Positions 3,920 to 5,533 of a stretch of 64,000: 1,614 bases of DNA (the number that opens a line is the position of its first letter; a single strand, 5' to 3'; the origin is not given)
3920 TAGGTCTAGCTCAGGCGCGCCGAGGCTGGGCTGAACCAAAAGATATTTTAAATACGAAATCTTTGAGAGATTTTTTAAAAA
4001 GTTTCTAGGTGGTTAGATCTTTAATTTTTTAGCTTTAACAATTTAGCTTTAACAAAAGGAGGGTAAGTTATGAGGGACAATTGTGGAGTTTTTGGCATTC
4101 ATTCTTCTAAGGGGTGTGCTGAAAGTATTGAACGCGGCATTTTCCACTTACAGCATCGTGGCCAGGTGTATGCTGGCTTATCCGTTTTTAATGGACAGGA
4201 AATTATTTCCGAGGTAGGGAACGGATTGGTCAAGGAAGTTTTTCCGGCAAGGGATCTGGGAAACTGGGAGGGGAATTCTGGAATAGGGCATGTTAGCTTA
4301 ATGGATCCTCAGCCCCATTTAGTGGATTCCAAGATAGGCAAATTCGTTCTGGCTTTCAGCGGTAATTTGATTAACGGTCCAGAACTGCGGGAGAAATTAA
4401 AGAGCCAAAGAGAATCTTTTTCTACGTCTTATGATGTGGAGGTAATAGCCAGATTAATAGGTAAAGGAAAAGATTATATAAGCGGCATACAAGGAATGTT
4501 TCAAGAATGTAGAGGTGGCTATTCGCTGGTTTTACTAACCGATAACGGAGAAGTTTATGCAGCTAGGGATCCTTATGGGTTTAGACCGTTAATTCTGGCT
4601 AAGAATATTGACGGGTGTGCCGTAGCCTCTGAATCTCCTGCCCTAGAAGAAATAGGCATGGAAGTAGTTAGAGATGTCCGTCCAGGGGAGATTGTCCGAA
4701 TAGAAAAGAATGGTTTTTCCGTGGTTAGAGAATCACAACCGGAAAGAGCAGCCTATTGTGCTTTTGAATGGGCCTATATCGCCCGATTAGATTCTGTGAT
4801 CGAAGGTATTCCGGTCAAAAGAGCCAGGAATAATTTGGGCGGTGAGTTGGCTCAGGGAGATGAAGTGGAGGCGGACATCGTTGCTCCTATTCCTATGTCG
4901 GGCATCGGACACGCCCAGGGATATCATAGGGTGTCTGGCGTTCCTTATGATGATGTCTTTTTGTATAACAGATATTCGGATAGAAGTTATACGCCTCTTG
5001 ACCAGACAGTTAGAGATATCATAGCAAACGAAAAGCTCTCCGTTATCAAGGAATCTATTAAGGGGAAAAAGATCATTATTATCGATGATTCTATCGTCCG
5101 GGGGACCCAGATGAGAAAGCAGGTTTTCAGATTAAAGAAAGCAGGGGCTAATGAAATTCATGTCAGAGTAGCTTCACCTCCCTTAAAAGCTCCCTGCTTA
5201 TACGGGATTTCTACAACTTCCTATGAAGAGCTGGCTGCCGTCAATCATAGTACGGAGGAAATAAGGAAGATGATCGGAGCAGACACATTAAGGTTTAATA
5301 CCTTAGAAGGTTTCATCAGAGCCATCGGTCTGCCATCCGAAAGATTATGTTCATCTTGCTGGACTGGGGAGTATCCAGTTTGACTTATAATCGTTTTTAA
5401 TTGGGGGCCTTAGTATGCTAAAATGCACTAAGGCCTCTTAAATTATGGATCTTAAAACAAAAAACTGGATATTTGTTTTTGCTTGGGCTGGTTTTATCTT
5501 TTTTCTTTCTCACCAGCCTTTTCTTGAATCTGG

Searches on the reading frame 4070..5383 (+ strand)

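Call 74: search_protein_families(library=pfam, proteins=[window:4070-5383:+], max_evalue=0.01)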
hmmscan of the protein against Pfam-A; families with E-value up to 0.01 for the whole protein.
window:4070-5383:+ (437 aa): 3 families
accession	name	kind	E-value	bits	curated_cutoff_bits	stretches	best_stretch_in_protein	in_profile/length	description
PF13537.11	GATase_7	-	3.6e-18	66.2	25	1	80-193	13-122/123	Glutamine amidotransferase domain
PF13522.11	GATase_6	-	3.1e-08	34.2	27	1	81-188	30-130/130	Glutamine amidotransferase domain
PF00156.33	Pribosyltran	-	7.6e-07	29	26.3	1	265-365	27-120/158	Phosphoribosyl transferase domain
